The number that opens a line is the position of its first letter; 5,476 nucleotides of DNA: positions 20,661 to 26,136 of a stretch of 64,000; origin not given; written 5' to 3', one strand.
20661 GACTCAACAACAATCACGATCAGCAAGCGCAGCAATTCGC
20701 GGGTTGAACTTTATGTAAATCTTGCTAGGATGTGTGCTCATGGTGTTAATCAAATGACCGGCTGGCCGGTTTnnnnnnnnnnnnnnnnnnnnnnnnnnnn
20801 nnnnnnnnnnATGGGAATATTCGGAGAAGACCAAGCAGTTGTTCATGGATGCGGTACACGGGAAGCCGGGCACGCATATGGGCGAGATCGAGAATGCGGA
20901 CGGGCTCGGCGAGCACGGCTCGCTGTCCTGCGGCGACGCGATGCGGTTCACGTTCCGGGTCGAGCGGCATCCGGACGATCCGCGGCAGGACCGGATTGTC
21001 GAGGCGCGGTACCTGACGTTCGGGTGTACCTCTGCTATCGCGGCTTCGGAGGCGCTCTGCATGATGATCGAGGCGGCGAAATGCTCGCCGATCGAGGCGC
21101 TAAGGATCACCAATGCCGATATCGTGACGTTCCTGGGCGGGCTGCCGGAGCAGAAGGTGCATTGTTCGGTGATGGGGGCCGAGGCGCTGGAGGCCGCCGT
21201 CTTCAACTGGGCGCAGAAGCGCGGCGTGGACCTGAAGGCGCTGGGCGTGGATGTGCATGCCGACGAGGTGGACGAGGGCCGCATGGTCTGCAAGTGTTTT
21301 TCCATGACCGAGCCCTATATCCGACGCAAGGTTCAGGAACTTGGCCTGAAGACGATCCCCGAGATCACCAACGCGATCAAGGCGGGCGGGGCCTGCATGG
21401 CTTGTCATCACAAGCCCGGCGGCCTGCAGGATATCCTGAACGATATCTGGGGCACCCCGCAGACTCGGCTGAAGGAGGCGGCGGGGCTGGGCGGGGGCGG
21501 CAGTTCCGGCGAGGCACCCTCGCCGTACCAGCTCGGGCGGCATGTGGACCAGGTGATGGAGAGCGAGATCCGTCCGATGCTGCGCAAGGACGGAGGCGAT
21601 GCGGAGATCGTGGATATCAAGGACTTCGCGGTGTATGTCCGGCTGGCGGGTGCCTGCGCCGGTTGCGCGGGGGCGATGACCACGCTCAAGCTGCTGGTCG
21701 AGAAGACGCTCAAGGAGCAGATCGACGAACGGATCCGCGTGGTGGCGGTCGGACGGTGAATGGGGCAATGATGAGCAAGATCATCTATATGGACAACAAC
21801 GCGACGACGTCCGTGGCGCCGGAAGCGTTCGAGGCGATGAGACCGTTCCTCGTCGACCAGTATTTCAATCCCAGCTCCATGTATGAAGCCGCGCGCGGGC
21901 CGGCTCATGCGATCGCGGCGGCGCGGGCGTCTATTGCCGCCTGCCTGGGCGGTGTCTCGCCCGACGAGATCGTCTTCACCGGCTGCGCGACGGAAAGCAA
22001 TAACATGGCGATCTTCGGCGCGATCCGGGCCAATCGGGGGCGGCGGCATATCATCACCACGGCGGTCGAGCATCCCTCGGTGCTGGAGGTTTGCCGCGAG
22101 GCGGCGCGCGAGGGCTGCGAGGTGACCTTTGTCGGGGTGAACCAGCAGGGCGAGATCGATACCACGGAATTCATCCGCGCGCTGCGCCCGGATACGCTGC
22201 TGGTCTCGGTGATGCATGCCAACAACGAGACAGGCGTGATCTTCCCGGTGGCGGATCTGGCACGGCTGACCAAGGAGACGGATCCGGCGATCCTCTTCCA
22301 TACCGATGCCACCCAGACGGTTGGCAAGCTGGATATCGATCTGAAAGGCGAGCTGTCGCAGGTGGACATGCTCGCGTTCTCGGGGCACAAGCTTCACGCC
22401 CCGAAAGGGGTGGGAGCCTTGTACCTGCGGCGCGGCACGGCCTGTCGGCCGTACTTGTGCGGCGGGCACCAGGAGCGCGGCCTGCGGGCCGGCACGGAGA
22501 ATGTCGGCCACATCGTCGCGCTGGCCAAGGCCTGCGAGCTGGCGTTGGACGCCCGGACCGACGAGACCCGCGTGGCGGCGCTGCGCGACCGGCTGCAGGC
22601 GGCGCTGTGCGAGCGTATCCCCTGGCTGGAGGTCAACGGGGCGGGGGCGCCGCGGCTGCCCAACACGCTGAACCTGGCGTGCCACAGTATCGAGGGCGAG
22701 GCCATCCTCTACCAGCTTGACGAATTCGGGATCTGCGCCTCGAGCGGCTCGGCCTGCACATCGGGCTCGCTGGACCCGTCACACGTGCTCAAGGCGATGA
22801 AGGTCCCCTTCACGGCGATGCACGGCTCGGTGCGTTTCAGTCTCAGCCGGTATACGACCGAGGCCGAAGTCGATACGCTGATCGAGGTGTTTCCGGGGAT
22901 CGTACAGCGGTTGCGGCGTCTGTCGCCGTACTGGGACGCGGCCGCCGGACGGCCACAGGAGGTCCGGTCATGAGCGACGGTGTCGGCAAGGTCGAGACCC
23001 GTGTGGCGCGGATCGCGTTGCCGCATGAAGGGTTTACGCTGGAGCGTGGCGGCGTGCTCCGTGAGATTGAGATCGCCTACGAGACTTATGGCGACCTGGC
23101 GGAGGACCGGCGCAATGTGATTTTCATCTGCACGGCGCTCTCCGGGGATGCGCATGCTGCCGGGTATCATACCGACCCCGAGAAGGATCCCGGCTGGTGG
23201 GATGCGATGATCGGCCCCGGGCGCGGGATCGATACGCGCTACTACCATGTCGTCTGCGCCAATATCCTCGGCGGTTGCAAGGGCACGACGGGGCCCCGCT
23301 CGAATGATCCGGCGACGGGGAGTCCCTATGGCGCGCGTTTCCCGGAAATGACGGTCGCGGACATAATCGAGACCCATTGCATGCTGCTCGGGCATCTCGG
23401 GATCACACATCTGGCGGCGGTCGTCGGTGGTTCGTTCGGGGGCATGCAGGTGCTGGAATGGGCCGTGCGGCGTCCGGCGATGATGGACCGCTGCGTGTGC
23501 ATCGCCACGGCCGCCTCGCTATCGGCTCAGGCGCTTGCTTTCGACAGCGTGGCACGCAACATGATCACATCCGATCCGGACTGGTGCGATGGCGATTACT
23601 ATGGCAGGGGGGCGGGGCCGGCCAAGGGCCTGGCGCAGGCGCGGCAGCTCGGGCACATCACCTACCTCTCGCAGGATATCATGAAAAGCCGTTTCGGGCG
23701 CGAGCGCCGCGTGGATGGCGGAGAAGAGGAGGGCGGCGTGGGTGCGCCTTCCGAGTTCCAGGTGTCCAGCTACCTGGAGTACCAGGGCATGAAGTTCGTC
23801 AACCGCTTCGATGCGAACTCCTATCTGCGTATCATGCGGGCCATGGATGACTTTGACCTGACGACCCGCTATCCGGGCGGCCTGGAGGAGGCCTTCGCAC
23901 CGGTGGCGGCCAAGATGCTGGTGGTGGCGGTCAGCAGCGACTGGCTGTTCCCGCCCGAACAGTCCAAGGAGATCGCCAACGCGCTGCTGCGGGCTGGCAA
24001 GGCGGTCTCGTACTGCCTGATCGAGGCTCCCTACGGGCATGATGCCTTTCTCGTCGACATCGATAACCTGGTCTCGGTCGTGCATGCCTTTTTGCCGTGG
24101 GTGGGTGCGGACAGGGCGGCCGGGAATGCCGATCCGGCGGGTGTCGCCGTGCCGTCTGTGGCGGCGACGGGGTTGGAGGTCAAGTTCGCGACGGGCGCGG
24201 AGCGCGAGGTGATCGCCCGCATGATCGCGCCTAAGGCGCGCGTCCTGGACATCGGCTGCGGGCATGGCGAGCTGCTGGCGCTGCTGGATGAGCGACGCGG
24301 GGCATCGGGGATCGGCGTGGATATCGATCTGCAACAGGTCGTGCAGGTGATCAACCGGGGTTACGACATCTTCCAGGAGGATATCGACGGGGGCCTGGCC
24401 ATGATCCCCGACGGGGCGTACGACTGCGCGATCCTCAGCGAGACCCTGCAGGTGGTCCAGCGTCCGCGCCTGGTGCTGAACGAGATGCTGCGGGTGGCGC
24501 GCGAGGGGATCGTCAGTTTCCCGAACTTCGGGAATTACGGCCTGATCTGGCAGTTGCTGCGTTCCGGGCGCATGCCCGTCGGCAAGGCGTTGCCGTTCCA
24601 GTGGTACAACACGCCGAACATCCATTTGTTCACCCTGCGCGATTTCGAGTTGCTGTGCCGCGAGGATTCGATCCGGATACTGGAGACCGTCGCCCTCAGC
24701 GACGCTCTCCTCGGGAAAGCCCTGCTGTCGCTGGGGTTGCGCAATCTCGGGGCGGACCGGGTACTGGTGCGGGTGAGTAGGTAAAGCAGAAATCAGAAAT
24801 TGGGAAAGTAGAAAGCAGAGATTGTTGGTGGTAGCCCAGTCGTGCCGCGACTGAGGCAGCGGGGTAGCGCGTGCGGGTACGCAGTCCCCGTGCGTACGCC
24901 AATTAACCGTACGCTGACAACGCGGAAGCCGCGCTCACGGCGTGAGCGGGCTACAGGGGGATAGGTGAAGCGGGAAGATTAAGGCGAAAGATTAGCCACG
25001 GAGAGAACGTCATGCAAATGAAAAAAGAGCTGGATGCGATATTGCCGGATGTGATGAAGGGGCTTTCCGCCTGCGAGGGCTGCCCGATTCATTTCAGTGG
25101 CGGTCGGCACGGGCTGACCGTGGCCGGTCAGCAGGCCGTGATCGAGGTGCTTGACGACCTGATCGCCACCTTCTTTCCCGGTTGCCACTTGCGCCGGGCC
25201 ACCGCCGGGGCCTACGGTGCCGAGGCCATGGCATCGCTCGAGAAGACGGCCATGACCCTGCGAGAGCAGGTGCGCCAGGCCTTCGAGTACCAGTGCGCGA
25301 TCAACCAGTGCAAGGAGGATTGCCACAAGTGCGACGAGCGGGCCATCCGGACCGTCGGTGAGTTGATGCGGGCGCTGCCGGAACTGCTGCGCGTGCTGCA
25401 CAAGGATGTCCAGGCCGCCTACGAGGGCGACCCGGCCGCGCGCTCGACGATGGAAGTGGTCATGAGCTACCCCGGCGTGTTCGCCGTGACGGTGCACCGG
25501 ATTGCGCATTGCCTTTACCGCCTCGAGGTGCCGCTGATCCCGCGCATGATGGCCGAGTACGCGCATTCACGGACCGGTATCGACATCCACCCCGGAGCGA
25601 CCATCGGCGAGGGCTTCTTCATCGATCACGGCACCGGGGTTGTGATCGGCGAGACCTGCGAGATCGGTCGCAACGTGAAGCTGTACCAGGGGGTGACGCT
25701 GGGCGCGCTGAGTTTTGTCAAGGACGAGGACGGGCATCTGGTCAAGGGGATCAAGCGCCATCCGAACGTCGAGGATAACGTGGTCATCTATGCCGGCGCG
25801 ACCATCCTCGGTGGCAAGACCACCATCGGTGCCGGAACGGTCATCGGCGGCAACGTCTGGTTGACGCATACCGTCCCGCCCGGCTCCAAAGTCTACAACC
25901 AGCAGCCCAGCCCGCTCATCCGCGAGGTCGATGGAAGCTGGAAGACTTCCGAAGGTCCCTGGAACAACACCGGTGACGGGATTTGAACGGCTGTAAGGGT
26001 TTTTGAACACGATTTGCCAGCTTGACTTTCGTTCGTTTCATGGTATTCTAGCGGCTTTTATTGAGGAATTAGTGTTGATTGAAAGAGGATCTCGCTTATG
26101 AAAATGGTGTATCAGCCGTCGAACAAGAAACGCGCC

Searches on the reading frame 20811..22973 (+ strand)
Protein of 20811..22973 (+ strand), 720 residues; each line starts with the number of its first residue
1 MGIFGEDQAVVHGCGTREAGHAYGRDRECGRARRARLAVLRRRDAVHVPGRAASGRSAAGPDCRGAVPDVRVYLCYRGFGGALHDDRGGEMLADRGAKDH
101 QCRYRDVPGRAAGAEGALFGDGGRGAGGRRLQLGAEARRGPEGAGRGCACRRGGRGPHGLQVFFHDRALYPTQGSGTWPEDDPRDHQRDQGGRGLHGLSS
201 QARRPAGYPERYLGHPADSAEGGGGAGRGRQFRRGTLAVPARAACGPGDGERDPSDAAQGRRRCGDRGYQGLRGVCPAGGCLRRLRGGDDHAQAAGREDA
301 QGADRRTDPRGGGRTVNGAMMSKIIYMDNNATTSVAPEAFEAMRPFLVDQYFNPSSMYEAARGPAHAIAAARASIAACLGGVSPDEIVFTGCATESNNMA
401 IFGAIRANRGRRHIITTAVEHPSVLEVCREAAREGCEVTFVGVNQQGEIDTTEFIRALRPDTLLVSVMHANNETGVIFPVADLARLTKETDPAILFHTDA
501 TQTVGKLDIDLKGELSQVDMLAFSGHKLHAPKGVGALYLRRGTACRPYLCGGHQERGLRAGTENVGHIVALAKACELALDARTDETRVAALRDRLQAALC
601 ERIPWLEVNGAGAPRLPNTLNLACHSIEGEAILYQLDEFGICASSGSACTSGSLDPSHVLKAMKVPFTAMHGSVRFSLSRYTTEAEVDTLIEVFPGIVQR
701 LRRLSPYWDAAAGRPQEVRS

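Call 58: search_protein_families(library=pfam, proteins=[window:20811-22973:+], max_evalue=0.01)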
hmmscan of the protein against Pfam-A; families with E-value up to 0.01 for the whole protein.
window:20811-22973:+ (720 aa): 1 family
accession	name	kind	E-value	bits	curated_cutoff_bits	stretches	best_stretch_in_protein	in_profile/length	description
PF00266.25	Aminotran_5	-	1.5e-74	251.7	21.5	1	325-690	1-371/371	Aminotransferase class-V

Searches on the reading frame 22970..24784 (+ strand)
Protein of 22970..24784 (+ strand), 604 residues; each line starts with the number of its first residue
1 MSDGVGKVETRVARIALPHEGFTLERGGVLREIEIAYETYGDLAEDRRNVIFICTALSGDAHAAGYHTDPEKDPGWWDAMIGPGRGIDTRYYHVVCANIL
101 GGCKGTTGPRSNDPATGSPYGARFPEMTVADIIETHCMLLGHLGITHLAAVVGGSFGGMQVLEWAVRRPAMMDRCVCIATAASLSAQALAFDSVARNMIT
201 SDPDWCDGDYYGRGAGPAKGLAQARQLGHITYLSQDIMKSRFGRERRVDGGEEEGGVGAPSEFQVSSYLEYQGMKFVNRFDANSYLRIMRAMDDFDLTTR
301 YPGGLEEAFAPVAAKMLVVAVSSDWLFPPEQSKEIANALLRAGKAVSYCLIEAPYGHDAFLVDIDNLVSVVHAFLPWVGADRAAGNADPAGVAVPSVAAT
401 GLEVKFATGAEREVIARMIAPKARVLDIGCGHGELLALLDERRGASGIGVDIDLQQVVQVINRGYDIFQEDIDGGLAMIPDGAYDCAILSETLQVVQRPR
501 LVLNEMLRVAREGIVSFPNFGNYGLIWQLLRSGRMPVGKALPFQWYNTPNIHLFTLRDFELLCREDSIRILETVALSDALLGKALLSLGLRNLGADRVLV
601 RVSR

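Call 51: search_protein_families(library=pfam, proteins=[window:22970-24784:+], max_evalue=0.001)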
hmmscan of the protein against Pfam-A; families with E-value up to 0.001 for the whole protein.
window:22970-24784:+ (604 aa): 7 families
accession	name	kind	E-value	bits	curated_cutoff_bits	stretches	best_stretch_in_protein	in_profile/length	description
PF07021.18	MetW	-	1.1e-56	191.9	21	1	412-579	4-171/193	Methionine biosynthesis protein MetW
PF00561.26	Abhydrolase_1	-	6.1e-18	65.8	25.8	1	88-362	24-243/245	alpha/beta hydrolase fold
PF13489.12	Methyltransf_23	-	4.2e-11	43.3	27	1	415-515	13-114/164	Methyltransferase domain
PF08241.18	Methyltransf_11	-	7.2e-10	39.8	21.2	1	426-513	1-90/95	Methyltransferase domain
PF13649.12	Methyltransf_25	-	3.5e-08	34.5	27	1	425-513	1-96/97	Methyltransferase domain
PF13847.12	Methyltransf_31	-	1.2e-06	28.7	27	1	422-513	4-104/145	Methyltransferase domain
PF08242.18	Methyltransf_12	-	1.3e-05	26.2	30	1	426-513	1-95/98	Methyltransferase domain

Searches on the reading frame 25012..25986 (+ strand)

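Call 51: search_protein_families(library=pfam, proteins=[window:25012-25986:+], max_evalue=0.001)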
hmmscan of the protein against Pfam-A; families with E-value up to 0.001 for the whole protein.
window:25012-25986:+ (324 aa): 3 families
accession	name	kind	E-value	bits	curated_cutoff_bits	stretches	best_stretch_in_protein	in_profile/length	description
PF00132.30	Hexapep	-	2.1e-09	37.1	27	1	195-231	1-35/36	Bacterial transferase hexapeptide (six repeats)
PF25084.1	LbH_EIF2B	-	9.8e-05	22.8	54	0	192-225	18-54/105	EIF2B subunit epsilon LbH domain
PF06426.19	SATase_N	-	0.00018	22.2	21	1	73-158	19-102/105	Serine acetyltransferase, N-terminal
